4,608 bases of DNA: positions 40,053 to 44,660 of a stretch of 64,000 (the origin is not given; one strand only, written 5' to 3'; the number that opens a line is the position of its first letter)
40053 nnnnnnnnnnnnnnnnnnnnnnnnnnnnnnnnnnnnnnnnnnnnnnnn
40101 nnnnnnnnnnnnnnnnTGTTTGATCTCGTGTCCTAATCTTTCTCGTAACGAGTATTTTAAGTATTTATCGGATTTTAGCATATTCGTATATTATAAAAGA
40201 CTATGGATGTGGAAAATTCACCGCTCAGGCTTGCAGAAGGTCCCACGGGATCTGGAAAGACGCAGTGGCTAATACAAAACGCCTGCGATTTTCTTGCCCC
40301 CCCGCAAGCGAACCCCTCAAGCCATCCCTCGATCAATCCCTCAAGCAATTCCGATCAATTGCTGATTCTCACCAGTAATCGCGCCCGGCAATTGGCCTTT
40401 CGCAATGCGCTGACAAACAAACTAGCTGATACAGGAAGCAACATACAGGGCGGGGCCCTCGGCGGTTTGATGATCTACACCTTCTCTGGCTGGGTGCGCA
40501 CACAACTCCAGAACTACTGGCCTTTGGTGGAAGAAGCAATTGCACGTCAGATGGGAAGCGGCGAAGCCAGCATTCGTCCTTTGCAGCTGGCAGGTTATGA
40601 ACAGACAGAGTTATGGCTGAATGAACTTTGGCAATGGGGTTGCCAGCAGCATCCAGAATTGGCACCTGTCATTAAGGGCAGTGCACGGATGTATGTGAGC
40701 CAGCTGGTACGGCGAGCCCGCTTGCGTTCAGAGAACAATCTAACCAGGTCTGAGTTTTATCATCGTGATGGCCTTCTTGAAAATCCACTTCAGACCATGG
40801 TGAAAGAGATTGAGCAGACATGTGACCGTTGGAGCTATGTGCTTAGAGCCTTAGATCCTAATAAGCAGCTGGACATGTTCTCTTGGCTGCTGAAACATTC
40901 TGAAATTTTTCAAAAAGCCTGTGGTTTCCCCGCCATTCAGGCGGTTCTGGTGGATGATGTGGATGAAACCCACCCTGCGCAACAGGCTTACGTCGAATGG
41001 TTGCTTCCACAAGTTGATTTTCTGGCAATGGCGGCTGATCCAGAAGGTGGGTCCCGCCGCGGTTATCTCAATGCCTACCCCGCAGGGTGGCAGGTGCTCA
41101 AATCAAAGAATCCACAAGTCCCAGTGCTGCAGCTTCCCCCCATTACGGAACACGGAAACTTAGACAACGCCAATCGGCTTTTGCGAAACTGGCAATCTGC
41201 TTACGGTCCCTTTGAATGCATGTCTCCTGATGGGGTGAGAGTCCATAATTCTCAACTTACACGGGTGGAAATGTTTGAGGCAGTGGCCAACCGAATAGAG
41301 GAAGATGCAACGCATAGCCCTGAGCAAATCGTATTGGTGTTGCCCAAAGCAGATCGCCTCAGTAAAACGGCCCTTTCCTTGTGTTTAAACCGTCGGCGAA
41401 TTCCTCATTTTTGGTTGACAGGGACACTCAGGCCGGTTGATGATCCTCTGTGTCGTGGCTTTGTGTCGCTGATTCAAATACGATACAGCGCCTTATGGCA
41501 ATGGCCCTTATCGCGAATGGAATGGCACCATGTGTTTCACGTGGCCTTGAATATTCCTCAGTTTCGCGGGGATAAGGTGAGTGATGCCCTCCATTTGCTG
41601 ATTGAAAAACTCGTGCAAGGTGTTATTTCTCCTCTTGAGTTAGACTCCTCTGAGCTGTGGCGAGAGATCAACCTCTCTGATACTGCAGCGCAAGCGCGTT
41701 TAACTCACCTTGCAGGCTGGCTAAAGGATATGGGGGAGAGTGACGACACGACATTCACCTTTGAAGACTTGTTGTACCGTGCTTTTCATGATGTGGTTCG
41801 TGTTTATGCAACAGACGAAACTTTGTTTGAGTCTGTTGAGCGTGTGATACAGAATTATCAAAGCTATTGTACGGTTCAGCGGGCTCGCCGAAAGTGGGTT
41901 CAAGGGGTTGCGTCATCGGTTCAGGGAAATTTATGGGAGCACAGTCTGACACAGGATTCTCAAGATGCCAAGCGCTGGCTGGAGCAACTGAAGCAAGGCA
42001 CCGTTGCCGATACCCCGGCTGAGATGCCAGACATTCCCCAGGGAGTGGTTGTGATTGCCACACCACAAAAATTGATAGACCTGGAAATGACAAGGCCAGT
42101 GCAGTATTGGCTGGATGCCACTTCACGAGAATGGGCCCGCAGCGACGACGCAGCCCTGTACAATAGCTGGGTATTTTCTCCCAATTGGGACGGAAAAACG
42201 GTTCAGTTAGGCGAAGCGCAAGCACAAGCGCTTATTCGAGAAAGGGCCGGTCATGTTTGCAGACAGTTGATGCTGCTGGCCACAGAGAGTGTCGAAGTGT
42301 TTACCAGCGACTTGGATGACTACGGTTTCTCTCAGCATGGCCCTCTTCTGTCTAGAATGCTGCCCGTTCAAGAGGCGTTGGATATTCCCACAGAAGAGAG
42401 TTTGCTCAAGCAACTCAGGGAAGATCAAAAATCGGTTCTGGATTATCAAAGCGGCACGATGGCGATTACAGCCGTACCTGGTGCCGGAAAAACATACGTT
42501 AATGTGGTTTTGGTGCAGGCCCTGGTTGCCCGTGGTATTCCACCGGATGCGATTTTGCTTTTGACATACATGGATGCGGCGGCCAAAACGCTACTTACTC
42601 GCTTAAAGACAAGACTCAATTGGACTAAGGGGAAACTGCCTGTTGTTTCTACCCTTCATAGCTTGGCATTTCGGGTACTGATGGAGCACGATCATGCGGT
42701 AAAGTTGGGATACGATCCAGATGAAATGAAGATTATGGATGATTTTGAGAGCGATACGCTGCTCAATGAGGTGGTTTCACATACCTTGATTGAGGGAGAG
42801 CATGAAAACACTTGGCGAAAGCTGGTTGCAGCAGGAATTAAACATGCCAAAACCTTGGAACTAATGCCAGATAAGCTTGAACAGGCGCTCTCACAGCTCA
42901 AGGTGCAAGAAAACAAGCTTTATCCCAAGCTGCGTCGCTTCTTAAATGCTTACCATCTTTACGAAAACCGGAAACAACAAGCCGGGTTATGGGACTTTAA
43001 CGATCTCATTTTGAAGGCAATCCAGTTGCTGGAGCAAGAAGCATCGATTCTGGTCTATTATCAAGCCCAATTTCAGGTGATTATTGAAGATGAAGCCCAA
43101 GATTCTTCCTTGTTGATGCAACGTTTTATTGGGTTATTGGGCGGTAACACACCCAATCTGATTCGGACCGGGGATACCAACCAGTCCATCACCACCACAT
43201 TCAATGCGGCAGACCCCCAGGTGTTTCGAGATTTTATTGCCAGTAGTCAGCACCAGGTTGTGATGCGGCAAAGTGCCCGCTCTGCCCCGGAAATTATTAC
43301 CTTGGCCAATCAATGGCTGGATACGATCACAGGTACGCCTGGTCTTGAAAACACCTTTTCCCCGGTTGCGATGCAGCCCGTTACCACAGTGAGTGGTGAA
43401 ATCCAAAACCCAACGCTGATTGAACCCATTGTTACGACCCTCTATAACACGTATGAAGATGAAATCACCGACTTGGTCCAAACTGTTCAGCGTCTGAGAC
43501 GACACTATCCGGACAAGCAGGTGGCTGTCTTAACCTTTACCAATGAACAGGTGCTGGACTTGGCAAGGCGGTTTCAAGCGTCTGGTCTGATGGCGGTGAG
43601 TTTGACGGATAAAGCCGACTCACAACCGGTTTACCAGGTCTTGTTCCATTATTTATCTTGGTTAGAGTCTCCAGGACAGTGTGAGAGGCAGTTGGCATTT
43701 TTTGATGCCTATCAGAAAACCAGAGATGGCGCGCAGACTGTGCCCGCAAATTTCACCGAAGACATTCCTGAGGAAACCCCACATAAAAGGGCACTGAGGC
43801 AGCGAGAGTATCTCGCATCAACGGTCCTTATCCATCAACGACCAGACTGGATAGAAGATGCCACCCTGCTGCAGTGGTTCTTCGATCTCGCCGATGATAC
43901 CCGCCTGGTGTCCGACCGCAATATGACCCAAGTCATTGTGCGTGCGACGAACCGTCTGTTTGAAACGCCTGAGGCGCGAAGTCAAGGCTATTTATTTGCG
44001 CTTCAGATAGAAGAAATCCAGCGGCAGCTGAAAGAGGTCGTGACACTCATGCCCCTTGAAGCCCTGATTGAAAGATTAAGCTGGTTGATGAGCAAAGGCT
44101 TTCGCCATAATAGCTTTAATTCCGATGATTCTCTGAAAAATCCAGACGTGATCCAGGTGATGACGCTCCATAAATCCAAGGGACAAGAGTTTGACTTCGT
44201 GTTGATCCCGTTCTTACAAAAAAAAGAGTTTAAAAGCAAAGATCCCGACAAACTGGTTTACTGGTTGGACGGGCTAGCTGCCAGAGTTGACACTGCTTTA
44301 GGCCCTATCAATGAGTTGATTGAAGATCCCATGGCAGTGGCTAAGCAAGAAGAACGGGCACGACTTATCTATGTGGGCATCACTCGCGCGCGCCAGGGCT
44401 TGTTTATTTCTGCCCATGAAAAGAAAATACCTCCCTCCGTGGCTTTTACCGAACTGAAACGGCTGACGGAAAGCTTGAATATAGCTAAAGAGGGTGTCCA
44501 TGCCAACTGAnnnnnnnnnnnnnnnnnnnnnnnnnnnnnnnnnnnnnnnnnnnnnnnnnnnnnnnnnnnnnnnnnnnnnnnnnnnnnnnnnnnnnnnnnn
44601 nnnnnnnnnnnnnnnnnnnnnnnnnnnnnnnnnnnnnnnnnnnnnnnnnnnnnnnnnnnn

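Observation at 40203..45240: Unusual helicase-nuclease: fused AddB-like plus UvrD-like tandem helicase with a separate, translationally coupled Cas4/AddB-type Fe-S nuclease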

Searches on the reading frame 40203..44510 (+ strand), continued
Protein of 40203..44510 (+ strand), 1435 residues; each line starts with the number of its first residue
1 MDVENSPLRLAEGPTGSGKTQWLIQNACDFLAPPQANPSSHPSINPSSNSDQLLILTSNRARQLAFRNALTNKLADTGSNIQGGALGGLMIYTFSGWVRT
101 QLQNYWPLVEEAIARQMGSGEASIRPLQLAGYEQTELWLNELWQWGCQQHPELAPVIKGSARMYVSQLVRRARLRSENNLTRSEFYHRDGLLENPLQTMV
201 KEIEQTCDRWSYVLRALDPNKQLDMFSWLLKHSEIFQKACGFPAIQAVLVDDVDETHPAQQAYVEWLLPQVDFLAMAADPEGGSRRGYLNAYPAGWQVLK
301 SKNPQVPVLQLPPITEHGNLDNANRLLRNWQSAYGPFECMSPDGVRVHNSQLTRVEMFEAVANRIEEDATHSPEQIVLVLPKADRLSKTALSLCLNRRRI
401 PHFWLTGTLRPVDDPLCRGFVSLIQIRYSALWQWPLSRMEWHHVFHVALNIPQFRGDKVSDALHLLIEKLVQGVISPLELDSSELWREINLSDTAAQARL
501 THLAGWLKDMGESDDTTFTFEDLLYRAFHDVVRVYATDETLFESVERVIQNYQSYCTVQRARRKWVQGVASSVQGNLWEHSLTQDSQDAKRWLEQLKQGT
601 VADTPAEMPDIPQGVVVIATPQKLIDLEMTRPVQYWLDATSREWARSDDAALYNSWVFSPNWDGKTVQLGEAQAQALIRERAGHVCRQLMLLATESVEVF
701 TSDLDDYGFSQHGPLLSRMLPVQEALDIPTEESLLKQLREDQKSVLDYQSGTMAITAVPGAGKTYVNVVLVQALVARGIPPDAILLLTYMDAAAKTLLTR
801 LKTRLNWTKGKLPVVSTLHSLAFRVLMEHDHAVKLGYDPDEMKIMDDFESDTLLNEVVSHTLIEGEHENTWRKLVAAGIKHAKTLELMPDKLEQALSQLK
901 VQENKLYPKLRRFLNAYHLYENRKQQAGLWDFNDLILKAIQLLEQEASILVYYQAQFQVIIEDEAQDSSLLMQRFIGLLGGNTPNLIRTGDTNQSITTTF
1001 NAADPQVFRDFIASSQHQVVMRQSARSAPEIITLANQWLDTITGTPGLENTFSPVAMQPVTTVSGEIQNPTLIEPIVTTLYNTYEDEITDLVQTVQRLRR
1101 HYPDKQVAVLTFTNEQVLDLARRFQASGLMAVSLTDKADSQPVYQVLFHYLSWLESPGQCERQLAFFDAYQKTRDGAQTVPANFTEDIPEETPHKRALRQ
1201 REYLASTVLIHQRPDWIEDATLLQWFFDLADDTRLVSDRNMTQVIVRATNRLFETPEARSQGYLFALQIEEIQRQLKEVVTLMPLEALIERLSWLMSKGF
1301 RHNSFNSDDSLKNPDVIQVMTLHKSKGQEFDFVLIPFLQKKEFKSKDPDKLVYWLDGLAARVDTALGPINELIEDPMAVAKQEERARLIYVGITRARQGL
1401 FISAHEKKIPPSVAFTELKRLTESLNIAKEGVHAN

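Call 21: find_encoding_contigs(protein=P0049, flank=6000, max_places=1)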
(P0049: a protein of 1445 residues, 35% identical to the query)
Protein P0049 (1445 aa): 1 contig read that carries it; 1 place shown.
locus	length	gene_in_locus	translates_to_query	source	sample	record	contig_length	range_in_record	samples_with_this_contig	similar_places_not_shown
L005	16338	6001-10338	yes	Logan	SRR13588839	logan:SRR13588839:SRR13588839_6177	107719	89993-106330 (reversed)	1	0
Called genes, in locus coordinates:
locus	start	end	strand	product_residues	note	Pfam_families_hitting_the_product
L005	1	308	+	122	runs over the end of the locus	-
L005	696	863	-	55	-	-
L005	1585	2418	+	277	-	-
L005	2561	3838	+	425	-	PF05221:AdoHcyase, PF02826:2-Hacid_dh_C, PF00670:AdoHcyase_NAD, PF07991:KARI_N (weak)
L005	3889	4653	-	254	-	-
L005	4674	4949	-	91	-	PF02599:CsrA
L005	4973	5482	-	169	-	PF02623:FliW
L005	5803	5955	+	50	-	-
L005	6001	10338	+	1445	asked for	PF00580:UvrD-helicase, PF01443:Viral_helicase1 (faint), PF13401:AAA_22 (faint), PF13604:AAA_30 (faint), PF00580:UvrD-helicase, PF13245:AAA_19, PF13361:UvrD_C, PF13538:UvrD_C_2 (faint)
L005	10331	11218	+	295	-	PF12705:PDDEXK_1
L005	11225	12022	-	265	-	PF02749:QRPTase_N, PF01729:QRPTase_C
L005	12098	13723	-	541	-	PF00890:FAD_binding_2, PF01266:DAO, PF02910:Succ_DH_flav_C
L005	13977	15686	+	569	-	PF00999:Na_H_Exchanger, PF02254:TrkA_N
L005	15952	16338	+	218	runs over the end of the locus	PF02576:RimP_N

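Call 42: search_protein_families(library=padloc, proteins=[window:40203-44510:+], max_evalue=0.01)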
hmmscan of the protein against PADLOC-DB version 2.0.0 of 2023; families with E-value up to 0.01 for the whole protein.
window:40203-44510:+ (1435 aa): 45 families (the best 25 are shown)
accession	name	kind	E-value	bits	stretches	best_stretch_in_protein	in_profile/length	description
PDLC03802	RTasHel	-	1.7e-41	140.8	2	736-1117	4-327/675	DRT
PDLC00117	GajB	-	1.9e-39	133.6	2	735-1137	11-383/604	UrvD helicase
PDLC00132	GajB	-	2.2e-38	130.3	1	737-1037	3-297/625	UrvD helicase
PDLC00114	GajB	-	4.4e-32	109.4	1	734-1132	4-379/635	UrvD helicase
PDLC00119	GajB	-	1.1e-30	105.1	2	753-1046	18-307/565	UrvD helicase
PDLC00121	GajB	-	4.5e-30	102.7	1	736-1154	4-383/565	UrvD helicase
PDLC00107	GajB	-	1.8e-26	90.9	2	740-1015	18-273/587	UrvD helicase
PDLC00104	GajB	-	3.1e-24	83.6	2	737-1124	3-315/574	UrvD helicase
PDLC00123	GajB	-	7e-23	79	3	1264-1334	389-459/540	UrvD helicase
PDLC00130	GajB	-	2.4e-21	73.7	1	737-1041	3-292/589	UrvD helicase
PDLC00103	GajB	-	5e-21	73.3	2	741-1173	20-419/612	UrvD helicase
PDLC00127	GajB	-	4.2e-20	69.8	1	735-1039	6-289/594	UrvD helicase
PDLC00112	GajB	-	1.2e-17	61.8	1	737-1036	6-292/581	UrvD helicase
PDLC00129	GajB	-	1.8e-16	57.9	1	755-1040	30-310/594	UrvD helicase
PDLC00136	GajB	-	1.7e-15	55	1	737-1091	5-337/570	UrvD helicase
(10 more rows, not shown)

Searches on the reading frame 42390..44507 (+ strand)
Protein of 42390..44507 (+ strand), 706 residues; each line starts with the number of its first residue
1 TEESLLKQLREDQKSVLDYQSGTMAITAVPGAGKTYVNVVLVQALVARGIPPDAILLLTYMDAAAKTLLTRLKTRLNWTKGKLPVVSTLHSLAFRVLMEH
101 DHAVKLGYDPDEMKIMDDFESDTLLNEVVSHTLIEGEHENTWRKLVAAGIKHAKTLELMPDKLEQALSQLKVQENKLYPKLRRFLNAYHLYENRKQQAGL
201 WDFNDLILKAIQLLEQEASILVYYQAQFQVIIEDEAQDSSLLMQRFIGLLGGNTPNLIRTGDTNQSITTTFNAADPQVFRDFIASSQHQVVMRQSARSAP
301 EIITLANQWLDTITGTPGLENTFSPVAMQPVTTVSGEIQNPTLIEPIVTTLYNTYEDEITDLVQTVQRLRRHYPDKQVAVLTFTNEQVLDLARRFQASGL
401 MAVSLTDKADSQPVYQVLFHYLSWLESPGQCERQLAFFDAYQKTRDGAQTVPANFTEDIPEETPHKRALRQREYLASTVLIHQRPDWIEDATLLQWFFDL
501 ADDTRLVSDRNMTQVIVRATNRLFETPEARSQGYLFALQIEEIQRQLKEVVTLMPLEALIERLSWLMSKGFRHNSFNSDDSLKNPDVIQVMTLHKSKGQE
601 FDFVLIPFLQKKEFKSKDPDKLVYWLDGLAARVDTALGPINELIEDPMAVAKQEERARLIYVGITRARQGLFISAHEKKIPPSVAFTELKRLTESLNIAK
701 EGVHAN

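Call 73: search_solved_structures(query=window:42390-44507:+, max_evalue=0.00001)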
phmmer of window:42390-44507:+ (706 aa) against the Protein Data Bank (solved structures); distinct sequences matched with E-value up to 0.00001: 17.
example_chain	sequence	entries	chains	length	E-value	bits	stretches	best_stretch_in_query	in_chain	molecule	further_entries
1pjr_A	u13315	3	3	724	2e-21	79.1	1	3-311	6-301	PCRA | ATP-DEPENDENT HELICASE PCRA | HELICASE PCRA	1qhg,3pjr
4c2u_A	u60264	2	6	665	2.3e-21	78.9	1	5-332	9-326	DNA HELICASE II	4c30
4c2t_A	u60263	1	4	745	3.9e-21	78.2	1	5-332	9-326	DNA HELICASE II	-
3lfu_A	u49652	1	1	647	4.2e-21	78.1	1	5-318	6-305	DNA helicase II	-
2is1_A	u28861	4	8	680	5.4e-21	77.7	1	5-318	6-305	DNA helicase II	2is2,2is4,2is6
2pjr_A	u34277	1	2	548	2e-18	69.2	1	3-311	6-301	PROTEIN (HELICASE PCRA)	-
9dci_A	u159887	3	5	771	2.1e-18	69.2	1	4-310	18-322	ATP-dependent DNA helicase UvrD1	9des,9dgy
1uaa_A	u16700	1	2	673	2.3e-15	59.1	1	9-307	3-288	PROTEIN (ATP-DEPENDENT DNA HELICASE REP.)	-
1qhh_B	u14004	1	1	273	5.2e-10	41.4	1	186-311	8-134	PROTEIN (PCRA (SUBUNIT))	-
3u44_A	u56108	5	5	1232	7.7e-10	40.9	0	186-280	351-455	ATP-dependent helicase/nuclease subunit A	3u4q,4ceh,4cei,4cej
6ppj_A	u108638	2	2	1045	1.8e-08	36.3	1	21-305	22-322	ATP-dependent DNA helicase (UvrD/REP)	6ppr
7sjr_A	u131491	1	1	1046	1.8e-08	36.3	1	21-305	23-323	DNA helicase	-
9np6_A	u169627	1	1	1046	1.8e-08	36.3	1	21-305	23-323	DNA 3'-5' helicase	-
7sjr_B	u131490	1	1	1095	2.5e-08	35.9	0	11-118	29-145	DNA helicase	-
6ppu_B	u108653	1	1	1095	3.4e-08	35.4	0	11-118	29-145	UvrD/REP helicase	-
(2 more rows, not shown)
